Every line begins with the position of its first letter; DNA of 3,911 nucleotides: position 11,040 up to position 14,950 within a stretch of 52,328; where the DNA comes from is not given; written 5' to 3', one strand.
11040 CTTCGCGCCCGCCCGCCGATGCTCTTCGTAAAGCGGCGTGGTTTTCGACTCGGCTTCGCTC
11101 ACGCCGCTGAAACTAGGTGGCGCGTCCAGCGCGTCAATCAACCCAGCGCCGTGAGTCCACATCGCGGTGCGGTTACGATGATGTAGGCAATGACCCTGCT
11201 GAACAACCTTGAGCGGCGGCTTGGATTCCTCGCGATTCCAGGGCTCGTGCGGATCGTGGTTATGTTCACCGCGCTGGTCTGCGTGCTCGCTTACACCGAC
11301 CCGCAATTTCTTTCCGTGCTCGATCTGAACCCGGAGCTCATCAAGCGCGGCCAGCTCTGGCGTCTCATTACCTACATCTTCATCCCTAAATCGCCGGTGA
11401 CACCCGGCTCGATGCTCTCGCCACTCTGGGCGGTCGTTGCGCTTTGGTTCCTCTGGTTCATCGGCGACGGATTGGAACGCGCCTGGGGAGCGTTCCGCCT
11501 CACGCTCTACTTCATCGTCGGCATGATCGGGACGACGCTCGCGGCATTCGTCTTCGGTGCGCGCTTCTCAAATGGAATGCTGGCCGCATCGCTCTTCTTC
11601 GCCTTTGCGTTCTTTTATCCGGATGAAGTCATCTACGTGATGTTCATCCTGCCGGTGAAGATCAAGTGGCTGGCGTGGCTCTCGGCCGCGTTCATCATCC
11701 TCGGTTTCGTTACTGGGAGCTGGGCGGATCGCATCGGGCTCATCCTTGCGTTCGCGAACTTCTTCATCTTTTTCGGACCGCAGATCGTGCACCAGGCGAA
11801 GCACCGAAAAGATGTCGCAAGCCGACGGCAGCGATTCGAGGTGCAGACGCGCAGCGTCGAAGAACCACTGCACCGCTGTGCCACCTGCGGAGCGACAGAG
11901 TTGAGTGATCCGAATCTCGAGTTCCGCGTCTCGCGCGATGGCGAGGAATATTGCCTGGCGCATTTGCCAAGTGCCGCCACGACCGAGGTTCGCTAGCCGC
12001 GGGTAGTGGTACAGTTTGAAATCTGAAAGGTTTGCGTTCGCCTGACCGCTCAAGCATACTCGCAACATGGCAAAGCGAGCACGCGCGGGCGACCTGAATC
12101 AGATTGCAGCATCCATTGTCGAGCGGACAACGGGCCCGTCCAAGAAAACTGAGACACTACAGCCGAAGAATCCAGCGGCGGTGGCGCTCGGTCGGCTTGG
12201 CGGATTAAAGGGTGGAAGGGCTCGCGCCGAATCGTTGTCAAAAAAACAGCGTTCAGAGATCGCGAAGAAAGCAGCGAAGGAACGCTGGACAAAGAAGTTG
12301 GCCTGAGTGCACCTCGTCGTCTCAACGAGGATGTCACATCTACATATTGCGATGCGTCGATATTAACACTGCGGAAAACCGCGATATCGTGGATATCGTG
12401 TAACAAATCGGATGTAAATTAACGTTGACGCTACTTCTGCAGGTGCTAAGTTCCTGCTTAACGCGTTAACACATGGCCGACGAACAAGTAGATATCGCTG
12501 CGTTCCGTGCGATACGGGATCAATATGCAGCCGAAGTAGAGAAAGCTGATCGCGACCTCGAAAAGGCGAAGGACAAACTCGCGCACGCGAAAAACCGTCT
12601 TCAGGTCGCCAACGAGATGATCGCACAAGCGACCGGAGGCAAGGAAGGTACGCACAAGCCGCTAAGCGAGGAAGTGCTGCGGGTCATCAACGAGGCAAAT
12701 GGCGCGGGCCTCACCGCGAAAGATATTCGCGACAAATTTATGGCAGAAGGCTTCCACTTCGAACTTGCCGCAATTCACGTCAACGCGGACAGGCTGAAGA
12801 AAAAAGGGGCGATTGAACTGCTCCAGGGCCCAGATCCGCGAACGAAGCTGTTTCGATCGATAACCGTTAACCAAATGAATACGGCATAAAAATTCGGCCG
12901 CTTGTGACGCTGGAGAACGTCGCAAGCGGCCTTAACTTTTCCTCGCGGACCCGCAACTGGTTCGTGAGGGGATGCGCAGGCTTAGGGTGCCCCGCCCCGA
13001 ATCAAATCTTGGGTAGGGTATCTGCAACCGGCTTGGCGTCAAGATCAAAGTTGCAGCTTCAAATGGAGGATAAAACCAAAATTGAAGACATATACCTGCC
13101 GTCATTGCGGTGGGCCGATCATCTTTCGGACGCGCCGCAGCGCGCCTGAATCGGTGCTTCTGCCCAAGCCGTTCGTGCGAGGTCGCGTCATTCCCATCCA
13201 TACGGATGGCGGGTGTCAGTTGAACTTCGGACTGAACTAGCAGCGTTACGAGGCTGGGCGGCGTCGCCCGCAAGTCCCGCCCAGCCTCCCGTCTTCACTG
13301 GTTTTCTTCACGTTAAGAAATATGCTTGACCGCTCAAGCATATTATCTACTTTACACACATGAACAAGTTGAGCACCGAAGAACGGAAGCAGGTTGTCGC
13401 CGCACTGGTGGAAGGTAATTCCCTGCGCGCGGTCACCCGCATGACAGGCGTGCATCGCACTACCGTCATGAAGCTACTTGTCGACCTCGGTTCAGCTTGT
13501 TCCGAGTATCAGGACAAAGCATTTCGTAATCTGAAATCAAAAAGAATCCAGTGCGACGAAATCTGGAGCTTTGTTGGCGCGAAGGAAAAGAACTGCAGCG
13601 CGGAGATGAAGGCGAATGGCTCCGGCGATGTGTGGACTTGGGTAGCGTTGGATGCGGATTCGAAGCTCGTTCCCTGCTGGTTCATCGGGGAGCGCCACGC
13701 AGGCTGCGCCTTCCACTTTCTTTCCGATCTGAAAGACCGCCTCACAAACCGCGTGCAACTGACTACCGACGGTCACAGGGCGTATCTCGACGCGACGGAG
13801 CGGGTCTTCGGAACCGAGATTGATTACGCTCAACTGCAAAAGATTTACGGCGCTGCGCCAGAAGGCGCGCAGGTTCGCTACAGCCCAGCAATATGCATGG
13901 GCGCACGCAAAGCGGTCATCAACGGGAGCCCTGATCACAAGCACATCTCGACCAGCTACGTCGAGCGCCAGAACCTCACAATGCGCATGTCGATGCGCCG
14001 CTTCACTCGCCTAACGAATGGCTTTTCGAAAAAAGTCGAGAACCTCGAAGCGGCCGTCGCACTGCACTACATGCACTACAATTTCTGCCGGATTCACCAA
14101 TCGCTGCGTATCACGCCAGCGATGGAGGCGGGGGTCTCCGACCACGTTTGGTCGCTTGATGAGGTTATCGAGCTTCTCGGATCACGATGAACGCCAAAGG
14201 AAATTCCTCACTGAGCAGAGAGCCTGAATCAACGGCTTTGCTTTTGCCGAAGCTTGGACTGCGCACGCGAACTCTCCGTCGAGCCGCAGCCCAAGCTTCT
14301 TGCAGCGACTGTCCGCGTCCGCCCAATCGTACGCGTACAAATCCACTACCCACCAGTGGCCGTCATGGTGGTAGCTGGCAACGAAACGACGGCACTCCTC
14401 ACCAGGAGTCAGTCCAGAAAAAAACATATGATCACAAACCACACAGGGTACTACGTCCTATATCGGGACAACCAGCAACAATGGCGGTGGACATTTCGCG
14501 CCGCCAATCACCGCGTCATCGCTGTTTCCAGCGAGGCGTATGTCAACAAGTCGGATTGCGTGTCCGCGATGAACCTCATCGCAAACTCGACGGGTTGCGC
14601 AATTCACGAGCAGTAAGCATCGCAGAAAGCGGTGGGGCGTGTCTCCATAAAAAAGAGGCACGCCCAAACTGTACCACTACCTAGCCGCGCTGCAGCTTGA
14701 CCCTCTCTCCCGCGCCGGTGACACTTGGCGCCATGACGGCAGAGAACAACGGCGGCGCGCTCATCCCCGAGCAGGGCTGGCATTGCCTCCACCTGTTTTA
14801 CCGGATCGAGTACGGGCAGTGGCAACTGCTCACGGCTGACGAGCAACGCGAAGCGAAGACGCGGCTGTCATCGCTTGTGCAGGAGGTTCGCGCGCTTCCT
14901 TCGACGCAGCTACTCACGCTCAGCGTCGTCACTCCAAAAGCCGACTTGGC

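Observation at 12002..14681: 2.68-kb IS1-family element with perfect 17-bp IRs, 8-bp TSD and a cargo of uncharacterised small genes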

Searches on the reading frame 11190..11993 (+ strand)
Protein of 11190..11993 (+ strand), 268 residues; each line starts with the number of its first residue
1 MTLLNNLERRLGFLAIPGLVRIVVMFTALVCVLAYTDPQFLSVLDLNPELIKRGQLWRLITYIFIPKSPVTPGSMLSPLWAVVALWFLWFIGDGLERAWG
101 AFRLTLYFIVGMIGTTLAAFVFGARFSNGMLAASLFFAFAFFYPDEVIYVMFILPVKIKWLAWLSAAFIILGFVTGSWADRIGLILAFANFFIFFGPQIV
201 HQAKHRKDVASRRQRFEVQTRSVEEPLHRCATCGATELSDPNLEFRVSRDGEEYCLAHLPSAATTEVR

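Call 4: search_protein_families(library=pfam, proteins=[window:11190-11993:+], max_evalue=0.1)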
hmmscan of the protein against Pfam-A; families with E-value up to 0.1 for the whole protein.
window:11190-11993:+ (268 aa): 3 families
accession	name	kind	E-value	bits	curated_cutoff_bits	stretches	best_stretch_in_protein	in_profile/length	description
PF04511.20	DER1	-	0.0086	16.5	26.6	1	16-193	1-173/191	Der1-like family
PF01694.28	Rhomboid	-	0.015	16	22.6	1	54-194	2-140/143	Rhomboid domain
PF08551.15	DUF1751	-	0.031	15.3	22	1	81-122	24-65/99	Eukaryotic integral membrane protein (DUF1751)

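Call 7: search_protein_families(library=ncbifam, proteins=[window:11190-11993:+], max_evalue=0.1)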
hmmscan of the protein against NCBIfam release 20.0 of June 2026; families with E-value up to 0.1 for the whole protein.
window:11190-11993:+ (268 aa): 0 families

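Call 37: find_encoding_contigs(protein=window:11190-11993:+, flank=8000, max_places=8)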
Protein window:11190-11993:+ (268 aa): no gene with exactly this product is on record in the collection.

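Call 39: find_related_loci(query=window:11190-11993:+, collection=metagenome_contigs, flank=5000)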
Query window:11190-11993:+ (268 aa) in metagenome_contigs; peptide patterns used: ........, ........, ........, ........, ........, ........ (x = any residue, [..] = any of these).
600 stretches matched a pattern (row limit reached: there are more); 107 encode a relative of the query (tblastn E <= 1e-3); the best 80 are kept; 80 distinct loci.
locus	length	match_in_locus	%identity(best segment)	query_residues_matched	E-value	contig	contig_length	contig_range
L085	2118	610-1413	83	1-268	1e-166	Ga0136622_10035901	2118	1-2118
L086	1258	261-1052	75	1-264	5e-151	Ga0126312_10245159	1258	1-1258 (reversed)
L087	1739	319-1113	71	1-265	3e-140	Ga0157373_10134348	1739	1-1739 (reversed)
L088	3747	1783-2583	69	1-267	1e-131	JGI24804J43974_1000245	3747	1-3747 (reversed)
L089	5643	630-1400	69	1-264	2e-122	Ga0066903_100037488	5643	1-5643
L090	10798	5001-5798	65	1-266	6e-120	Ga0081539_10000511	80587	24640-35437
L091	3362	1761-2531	65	1-264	9e-119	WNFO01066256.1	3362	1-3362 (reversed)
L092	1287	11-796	64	1-262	6e-126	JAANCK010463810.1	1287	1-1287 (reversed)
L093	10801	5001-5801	67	1-267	2e-115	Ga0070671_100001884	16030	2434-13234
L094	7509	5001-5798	67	1-266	2e-115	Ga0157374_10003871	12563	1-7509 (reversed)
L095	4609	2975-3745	65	1-264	1e-115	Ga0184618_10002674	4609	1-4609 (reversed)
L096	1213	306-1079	65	1-265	1e-124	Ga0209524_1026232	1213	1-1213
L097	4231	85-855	64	4-267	6e-114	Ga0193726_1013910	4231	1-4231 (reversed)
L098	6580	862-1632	64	1-264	5e-113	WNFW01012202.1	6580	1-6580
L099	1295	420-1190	64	4-267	8e-123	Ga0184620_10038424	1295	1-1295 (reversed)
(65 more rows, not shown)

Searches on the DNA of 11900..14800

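Call 47: search_rna_families(source=window, start=11900, end=14800, threshold=evalue, max_evalue=1)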
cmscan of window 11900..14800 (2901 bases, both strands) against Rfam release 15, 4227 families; matches with E-value up to 1: 0.
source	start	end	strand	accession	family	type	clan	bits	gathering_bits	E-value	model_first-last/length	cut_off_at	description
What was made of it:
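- Tried and rejected: Rfam gave no RNA family in 11900-14800, even at E = 1 (call 47).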
